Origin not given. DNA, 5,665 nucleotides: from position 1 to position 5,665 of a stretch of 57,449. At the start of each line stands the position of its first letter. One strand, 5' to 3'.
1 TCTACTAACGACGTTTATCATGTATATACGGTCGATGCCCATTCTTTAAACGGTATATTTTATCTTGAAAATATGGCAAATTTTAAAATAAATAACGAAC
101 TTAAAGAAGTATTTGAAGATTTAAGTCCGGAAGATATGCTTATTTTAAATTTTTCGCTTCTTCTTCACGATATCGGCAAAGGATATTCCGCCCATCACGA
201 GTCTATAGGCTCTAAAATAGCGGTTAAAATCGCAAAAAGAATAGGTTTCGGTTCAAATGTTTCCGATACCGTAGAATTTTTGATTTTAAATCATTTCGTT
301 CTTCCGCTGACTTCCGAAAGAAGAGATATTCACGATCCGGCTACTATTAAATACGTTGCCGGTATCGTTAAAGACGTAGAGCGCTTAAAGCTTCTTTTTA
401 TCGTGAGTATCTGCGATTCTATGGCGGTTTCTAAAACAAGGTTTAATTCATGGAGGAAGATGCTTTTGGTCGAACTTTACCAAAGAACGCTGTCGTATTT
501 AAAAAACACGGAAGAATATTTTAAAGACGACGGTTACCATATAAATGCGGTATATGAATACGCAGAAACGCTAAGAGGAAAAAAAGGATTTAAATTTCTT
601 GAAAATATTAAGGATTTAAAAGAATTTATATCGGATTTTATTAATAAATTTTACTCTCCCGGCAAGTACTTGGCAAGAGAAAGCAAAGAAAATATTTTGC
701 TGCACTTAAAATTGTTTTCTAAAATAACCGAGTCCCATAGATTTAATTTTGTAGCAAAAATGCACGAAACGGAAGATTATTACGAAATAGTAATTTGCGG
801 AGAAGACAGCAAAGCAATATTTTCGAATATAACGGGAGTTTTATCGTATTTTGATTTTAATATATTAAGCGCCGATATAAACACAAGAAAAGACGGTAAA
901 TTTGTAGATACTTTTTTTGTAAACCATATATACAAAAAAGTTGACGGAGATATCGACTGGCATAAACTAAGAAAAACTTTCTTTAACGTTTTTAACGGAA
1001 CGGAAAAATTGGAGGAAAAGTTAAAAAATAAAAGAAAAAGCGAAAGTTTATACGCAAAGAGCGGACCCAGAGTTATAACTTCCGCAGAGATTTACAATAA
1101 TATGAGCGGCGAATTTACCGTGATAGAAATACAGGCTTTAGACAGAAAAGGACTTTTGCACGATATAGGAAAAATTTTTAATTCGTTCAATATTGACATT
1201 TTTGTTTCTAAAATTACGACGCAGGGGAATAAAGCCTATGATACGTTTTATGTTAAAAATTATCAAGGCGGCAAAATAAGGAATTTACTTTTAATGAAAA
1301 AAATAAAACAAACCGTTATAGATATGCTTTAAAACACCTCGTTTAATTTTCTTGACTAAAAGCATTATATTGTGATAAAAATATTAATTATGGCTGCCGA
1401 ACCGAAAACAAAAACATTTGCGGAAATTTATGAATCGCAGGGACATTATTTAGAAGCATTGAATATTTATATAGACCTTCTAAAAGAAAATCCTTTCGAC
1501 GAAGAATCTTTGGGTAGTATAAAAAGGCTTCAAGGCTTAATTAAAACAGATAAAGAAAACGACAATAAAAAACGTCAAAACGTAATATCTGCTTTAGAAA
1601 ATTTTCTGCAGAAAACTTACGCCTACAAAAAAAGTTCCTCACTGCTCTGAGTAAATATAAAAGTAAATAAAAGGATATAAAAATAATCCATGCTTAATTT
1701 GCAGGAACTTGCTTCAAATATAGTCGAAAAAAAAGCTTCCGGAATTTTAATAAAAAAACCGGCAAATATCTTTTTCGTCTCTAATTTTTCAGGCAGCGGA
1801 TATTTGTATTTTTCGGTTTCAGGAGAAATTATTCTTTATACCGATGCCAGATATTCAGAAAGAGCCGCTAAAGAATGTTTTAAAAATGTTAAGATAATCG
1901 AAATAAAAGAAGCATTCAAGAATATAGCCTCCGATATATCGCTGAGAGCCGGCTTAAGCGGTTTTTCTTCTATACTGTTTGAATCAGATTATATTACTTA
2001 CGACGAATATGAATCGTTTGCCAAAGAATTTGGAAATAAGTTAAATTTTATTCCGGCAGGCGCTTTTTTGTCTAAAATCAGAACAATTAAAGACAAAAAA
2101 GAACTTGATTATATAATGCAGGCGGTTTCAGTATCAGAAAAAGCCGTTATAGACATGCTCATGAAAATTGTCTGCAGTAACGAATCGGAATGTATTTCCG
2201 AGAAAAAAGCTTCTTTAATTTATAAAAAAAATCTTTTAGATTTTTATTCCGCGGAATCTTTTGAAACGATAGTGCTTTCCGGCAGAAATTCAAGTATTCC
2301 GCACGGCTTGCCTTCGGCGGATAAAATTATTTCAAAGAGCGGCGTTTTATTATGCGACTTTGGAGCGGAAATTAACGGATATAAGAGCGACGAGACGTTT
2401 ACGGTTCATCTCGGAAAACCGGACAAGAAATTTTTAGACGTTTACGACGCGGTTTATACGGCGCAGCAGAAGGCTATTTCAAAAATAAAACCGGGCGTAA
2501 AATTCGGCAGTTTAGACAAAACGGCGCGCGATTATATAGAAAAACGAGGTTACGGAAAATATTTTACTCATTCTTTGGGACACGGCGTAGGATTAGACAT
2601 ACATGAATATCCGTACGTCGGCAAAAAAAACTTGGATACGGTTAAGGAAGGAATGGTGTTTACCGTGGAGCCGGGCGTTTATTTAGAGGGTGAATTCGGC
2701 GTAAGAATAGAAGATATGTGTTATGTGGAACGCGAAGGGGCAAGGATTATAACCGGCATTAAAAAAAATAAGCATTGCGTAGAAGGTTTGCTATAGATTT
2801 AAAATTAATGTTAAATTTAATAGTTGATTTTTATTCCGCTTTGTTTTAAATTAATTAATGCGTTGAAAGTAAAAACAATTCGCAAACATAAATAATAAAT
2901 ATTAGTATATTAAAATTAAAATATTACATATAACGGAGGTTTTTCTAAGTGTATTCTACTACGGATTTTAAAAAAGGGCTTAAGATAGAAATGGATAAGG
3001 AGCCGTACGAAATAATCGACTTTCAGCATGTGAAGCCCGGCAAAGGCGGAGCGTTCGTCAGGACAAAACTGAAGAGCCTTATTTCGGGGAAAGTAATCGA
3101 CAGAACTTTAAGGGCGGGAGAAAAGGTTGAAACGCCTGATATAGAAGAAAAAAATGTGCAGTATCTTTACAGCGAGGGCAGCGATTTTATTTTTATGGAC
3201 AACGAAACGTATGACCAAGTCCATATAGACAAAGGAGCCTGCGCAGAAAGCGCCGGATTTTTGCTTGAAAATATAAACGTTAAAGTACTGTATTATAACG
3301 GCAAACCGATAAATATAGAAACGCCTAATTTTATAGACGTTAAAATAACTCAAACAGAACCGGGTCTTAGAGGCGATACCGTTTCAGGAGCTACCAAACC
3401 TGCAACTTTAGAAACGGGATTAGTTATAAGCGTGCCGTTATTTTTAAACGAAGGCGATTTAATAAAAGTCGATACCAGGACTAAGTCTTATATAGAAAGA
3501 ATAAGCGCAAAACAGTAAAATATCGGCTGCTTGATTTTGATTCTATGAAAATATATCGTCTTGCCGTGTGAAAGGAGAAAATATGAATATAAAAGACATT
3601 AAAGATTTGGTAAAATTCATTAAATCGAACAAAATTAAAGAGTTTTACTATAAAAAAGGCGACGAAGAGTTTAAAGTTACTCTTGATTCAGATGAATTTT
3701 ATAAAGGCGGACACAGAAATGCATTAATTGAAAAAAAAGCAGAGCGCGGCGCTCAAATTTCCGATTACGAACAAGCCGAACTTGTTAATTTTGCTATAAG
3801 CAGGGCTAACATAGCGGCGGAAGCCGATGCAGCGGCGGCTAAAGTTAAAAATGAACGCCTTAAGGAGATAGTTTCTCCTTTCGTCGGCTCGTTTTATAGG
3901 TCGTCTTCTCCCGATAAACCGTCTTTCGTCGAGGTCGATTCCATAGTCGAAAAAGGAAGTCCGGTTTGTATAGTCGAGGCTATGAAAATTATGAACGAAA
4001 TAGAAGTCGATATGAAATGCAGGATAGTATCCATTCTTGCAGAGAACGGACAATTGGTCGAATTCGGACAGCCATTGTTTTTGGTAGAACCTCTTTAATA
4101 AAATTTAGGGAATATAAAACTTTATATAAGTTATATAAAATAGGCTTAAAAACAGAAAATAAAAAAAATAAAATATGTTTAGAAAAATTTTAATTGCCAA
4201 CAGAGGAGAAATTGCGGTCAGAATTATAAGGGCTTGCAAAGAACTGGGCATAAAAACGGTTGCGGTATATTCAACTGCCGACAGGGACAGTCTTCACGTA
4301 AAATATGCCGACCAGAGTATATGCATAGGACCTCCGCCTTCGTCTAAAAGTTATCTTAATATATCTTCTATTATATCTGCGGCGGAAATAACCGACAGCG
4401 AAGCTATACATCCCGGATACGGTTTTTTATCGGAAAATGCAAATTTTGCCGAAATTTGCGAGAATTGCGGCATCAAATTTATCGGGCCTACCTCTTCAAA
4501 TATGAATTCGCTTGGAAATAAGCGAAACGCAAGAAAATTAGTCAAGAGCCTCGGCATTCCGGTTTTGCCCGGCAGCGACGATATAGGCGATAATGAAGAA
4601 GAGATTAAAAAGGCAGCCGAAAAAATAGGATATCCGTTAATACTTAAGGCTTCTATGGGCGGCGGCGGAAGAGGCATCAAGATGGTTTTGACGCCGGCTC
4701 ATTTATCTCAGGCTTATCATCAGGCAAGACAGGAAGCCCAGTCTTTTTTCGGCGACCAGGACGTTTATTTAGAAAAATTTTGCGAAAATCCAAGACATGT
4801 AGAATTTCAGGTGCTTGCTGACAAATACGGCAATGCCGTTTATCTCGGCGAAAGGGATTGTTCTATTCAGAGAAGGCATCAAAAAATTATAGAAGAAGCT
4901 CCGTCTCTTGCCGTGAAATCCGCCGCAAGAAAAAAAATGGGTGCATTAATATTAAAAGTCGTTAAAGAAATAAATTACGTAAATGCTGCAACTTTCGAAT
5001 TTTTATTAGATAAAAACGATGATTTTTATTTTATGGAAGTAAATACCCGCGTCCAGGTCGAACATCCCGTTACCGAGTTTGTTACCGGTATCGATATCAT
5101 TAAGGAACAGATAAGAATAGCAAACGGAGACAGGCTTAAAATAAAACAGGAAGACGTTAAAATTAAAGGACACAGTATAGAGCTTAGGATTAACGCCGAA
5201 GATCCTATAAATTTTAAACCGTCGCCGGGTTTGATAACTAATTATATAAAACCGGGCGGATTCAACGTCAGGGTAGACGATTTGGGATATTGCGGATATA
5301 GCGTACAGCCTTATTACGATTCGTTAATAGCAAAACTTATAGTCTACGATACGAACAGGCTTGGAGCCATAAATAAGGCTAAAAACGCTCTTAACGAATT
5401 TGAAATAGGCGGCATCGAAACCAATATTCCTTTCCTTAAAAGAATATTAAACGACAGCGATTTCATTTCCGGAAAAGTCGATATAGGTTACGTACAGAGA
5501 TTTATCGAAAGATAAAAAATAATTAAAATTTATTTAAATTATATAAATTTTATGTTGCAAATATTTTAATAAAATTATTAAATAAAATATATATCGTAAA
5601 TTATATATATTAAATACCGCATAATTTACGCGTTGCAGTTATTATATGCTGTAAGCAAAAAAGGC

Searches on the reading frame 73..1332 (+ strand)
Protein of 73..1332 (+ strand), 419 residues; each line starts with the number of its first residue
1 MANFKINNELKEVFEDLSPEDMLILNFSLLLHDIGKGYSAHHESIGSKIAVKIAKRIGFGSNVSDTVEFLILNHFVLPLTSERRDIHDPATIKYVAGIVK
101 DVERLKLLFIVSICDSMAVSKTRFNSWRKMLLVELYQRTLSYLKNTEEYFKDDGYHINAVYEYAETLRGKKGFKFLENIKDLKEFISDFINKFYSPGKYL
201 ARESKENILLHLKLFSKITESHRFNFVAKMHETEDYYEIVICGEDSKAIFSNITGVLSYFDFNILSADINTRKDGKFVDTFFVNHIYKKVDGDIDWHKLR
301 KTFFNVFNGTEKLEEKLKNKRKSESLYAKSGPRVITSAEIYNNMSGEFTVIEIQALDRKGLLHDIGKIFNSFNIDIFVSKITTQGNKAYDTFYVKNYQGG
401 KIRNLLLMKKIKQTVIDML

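Call 45: search_protein_families(library=pfam, max_evalue=0.000001, proteins=[window:73-1332:+])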
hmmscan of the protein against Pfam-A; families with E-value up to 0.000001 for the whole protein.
window:73-1332:+ (419 aa): 5 families
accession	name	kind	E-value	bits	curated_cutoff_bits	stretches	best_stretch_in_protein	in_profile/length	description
PF01966.28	HD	-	5.4e-10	40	22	0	14-89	16-103/116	HD domain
PF01842.31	ACT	-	1e-08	35.2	27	0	349-394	1-48/66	ACT domain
PF24931.1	ACT_ACR9_3rd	-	2.9e-07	30.9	27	1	339-404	3-69/98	ACR9-like, ACT-like domain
PF13291.12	ACT_4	-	5.1e-07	30.7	27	0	350-384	8-42/80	ACT domain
PF24914.1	ACR10_N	-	7.3e-07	29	27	0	343-405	5-69/80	ACT domain-containing protein ACR10, N-terminal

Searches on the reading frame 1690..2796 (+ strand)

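Call 45: search_protein_families(library=pfam, max_evalue=0.000001, proteins=[window:1690-2796:+])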
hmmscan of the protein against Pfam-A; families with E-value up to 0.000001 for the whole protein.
window:1690-2796:+ (368 aa): 2 families
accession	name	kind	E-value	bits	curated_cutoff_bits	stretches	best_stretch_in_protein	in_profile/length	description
PF00557.29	Peptidase_M24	-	1.4e-58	198.5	23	1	143-347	4-207/208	Metallopeptidase family M24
PF01321.24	Creatinase_N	-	8.9e-15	55.8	22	1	4-133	2-128/128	Creatinase/Prolidase N-terminal domain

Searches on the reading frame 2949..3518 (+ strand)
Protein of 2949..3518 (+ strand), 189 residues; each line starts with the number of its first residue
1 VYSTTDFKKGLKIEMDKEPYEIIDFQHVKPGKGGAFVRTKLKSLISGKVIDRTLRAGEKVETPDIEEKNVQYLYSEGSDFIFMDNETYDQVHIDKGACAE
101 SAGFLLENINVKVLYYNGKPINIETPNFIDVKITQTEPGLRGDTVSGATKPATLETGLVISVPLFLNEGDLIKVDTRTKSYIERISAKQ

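Call 77: search_protein_families(library=pfam, max_evalue=0.01, proteins=[window:2949-3518:+])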
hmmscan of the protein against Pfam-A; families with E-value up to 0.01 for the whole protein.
window:2949-3518:+ (189 aa): 3 families
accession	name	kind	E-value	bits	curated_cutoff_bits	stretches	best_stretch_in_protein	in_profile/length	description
PF08207.18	EFP_N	-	2.4e-27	95.1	23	1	3-60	1-58/58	Elongation factor P (EF-P) KOW-like domain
PF09285.17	Elong-fact-P_C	-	6.2e-27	93.5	25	1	130-184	2-56/56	Elongation factor P, C-terminal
PF01132.26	EFP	-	4.7e-22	78.1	27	1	68-121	1-54/54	Elongation factor P (EF-P) OB domain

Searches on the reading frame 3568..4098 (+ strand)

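Call 77: search_protein_families(library=pfam, max_evalue=0.01, proteins=[window:3568-4098:+])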
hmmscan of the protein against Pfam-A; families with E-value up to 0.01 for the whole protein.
window:3568-4098:+ (176 aa): 1 family
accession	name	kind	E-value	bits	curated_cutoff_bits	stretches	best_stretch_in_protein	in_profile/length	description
PF00364.28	Biotin_lipoyl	-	1.4e-16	60.5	22.1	1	99-171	1-71/73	Biotin-requiring enzyme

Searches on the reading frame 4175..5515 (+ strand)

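Call 45: search_protein_families(library=pfam, max_evalue=0.000001, proteins=[window:4175-5515:+])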
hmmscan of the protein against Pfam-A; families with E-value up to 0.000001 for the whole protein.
window:4175-5515:+ (446 aa): 5 families
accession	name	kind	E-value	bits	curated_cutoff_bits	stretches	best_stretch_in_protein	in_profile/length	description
PF02786.22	CPSase_L_D2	-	4.9e-74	248.8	19.8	1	116-323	2-210/211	Carbamoyl-phosphate synthase L chain, ATP binding domain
PF00289.28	Biotin_carb_N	-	1.9e-47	160.7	25.5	1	1-110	1-110/110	Biotin carboxylase, N-terminal domain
PF02785.25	Biotin_carb_C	-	1e-34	119.3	32.4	1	336-441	1-107/108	Biotin carboxylase C-terminal domain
PF02222.28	ATP-grasp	-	7.3e-12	45.7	27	1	123-293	3-163/179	ATP-grasp domain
PF07478.18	Dala_Dala_lig_C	-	1.6e-09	38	24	1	123-291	2-174/204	D-ala D-ala ligase C-terminus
